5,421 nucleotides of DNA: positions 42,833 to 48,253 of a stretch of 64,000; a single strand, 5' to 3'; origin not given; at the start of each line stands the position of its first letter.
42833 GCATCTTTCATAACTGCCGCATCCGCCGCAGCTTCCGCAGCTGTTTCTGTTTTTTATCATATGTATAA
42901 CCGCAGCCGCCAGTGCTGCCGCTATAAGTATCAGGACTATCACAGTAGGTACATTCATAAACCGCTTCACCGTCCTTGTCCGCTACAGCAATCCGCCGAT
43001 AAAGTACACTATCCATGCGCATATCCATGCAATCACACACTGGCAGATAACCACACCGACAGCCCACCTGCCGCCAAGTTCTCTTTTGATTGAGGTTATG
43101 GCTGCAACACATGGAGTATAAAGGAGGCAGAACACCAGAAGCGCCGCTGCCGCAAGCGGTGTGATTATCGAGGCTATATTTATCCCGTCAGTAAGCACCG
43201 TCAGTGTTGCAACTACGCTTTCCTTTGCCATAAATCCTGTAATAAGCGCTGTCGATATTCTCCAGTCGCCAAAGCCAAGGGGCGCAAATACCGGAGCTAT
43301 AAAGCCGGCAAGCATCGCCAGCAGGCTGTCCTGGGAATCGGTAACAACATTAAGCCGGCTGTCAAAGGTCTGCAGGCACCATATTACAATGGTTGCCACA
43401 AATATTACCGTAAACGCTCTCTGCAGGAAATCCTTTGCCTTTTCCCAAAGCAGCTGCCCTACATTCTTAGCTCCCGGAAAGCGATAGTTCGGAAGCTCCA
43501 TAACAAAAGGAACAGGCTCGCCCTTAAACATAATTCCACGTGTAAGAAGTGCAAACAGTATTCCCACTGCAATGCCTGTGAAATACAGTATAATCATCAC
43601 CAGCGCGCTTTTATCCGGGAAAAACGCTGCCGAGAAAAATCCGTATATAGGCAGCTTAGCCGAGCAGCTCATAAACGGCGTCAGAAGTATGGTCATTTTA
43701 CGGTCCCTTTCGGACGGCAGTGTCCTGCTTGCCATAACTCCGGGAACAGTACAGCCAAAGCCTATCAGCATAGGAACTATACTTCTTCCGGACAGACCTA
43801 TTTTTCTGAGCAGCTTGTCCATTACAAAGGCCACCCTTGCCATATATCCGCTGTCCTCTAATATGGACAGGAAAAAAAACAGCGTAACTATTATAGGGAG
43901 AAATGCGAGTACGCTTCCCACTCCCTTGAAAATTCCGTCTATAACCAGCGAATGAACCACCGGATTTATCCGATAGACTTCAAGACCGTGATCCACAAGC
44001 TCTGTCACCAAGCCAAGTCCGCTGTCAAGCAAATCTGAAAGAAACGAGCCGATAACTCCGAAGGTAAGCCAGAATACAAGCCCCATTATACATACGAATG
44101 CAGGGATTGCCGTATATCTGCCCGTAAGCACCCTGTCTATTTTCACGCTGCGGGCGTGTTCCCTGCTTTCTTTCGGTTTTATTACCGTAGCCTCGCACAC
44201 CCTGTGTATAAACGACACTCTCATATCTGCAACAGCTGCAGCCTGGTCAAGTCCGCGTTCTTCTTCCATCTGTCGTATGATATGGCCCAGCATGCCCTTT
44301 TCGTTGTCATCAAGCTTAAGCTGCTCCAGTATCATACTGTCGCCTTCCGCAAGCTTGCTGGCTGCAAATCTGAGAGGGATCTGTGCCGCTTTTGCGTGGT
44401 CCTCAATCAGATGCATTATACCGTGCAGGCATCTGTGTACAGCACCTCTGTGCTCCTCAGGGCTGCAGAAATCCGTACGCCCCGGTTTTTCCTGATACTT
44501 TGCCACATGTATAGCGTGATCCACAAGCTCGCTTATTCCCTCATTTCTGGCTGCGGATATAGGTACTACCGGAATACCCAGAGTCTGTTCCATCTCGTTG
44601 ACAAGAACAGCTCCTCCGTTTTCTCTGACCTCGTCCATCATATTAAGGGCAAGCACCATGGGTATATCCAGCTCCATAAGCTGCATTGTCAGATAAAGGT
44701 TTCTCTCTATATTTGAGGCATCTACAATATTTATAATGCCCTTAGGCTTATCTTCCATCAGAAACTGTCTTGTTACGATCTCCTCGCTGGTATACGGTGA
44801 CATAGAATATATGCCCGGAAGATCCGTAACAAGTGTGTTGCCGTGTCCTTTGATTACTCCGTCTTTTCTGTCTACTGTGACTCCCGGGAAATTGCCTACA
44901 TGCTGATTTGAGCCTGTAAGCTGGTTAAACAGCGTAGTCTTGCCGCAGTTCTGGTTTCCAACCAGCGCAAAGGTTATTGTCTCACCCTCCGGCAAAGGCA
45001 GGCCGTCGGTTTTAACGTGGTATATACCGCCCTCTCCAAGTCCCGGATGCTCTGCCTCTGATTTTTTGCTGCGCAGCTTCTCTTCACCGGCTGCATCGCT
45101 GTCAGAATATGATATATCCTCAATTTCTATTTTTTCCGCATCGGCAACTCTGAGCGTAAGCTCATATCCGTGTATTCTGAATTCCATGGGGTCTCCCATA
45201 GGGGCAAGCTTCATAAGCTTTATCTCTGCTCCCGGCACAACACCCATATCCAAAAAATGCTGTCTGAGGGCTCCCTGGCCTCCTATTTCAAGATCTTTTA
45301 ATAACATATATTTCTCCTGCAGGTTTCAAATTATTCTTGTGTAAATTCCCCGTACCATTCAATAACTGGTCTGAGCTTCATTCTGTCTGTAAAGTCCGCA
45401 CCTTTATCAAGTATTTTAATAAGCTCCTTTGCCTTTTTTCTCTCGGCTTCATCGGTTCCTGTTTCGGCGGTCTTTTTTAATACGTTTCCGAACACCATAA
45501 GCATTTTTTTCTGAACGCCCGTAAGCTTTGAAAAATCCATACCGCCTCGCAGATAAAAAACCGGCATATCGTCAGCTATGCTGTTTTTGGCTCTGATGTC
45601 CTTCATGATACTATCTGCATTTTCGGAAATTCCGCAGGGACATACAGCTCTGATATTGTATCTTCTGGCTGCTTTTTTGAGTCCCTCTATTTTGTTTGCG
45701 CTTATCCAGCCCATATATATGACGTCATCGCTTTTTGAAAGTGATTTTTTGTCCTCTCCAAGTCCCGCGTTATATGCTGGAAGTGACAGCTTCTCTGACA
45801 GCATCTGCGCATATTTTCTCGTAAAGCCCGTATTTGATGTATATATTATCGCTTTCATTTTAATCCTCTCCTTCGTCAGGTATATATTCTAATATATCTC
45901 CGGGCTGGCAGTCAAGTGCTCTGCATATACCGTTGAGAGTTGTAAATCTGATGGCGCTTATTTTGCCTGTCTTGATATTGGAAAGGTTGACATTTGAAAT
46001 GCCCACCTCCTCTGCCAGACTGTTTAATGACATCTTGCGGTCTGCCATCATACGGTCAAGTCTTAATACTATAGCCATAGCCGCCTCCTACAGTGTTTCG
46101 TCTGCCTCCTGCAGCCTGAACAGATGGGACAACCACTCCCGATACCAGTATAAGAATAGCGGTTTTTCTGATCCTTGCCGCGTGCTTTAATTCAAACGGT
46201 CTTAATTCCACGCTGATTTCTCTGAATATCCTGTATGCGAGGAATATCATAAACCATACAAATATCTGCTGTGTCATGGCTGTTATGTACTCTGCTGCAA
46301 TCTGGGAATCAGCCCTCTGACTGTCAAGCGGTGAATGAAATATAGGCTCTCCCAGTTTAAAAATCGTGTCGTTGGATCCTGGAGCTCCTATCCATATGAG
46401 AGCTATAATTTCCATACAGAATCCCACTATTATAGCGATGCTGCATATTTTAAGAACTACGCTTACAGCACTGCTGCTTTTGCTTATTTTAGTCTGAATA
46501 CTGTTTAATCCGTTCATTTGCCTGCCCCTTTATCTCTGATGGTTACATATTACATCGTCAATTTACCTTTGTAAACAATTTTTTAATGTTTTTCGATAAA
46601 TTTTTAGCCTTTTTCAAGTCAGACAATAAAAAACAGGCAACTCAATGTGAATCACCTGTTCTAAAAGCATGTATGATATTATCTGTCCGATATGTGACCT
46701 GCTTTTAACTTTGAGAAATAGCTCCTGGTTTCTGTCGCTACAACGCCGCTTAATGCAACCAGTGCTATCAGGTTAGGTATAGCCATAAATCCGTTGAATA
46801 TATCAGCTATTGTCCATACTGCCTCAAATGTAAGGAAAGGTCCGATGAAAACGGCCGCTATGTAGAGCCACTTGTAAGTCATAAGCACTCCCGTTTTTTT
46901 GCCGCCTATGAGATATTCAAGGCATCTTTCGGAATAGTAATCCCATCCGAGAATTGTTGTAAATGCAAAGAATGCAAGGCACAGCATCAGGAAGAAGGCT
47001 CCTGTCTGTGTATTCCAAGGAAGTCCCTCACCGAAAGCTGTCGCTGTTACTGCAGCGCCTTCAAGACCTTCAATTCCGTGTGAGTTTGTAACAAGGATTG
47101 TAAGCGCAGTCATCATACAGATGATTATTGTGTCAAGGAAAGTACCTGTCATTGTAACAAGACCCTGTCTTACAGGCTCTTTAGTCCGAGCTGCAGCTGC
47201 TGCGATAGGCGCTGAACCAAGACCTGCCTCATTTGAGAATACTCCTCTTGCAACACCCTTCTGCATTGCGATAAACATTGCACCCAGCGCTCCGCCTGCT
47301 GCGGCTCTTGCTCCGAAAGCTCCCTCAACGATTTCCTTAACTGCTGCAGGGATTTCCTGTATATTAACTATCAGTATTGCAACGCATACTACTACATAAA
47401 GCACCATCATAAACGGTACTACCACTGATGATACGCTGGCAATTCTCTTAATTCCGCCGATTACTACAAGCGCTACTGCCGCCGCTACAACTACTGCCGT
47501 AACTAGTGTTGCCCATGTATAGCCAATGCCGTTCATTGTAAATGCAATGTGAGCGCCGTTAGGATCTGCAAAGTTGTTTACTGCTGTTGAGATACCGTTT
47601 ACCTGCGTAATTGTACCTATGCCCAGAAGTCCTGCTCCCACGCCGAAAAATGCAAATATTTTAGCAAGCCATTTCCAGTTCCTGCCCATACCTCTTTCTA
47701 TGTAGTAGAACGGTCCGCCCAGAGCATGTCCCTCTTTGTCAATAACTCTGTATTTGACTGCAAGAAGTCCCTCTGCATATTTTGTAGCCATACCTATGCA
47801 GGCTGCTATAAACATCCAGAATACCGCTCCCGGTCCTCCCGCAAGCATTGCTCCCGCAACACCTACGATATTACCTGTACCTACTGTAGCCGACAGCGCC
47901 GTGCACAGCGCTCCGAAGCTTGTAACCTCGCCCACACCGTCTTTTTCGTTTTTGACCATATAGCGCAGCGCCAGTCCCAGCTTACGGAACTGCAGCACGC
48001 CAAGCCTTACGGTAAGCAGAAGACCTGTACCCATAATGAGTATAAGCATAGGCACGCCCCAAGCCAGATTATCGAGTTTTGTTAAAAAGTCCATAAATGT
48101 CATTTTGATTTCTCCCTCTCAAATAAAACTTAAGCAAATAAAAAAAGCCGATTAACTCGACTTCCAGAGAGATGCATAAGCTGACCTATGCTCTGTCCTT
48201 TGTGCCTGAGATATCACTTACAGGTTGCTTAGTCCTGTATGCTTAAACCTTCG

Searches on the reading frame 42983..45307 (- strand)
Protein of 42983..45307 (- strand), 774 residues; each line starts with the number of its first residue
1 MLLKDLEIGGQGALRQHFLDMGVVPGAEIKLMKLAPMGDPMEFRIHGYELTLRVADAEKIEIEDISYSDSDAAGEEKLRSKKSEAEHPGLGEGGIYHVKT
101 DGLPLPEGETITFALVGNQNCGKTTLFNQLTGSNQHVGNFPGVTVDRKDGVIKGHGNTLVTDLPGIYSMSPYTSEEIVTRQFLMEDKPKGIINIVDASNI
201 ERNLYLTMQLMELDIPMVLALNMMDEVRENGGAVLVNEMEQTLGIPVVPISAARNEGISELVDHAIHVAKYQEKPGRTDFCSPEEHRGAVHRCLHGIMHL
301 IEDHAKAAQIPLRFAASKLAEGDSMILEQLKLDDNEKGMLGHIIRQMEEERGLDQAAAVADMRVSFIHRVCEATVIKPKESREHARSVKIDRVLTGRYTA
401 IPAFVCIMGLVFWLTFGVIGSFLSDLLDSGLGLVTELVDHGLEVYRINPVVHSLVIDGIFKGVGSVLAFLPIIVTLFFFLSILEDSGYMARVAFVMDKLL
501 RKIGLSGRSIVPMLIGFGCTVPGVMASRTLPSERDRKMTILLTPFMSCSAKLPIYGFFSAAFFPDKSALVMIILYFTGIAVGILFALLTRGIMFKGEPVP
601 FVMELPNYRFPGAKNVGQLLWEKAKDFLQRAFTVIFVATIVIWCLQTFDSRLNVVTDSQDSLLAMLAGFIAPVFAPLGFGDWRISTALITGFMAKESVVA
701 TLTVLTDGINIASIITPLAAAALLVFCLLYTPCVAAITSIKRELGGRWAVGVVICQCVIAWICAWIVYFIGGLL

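Call 80: search_protein_families(library=pfam, proteins=[window:42983-45307:-], max_evalue=0.00001)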
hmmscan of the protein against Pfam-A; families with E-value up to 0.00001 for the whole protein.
window:42983-45307:- (774 aa): 7 families
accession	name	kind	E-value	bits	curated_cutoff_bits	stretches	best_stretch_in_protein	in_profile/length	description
PF02421.24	FeoB_N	-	4.2e-64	215.2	27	1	112-264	2-155/156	Ferrous iron transport protein B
PF07670.19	Gate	-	1e-36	126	29.6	2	467-560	2-102/104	Nucleoside recognition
PF01926.29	MMR_HSR1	-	2.6e-18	66.6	21.9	1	113-222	2-112/113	50S ribosome-binding GTPase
PF07664.17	FeoB_C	-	5.3e-18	64.9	26.6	1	571-623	1-54/54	Ferrous iron transport protein B C terminus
PF17910.6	FeoB_Cyto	-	9.9e-13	48.8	23.4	1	290-375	5-89/90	FeoB cytosolic helical domain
PF04023.20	FeoA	-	1.4e-12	47.9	23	1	10-63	20-73/74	FeoA domain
PF00009.33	GTP_EFTU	-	6.2e-06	26.4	26.5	0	206-267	113-184/188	Elongation factor Tu GTP binding domain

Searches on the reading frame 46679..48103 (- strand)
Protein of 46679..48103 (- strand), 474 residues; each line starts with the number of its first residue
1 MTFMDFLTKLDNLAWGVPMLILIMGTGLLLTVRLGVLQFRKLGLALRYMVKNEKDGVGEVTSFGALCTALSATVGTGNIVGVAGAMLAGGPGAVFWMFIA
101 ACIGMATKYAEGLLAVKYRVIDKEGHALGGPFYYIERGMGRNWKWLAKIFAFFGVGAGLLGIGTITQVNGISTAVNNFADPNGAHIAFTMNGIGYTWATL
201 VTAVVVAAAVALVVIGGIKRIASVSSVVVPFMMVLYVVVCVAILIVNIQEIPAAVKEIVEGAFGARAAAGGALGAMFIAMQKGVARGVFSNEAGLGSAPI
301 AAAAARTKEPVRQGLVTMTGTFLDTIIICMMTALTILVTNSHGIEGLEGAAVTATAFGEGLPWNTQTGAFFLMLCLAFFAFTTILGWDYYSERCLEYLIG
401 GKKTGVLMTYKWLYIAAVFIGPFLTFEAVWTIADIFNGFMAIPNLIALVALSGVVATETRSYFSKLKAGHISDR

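Call 80: search_protein_families(library=pfam, proteins=[window:46679-48103:-], max_evalue=0.00001)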
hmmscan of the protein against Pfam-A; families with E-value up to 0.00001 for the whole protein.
window:46679-48103:- (474 aa): 1 family
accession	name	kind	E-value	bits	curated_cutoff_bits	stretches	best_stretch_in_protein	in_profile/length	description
PF01235.23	Na_Ala_symp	-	1.2e-136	456.5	24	1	49-470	2-387/392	Sodium:alanine symporter family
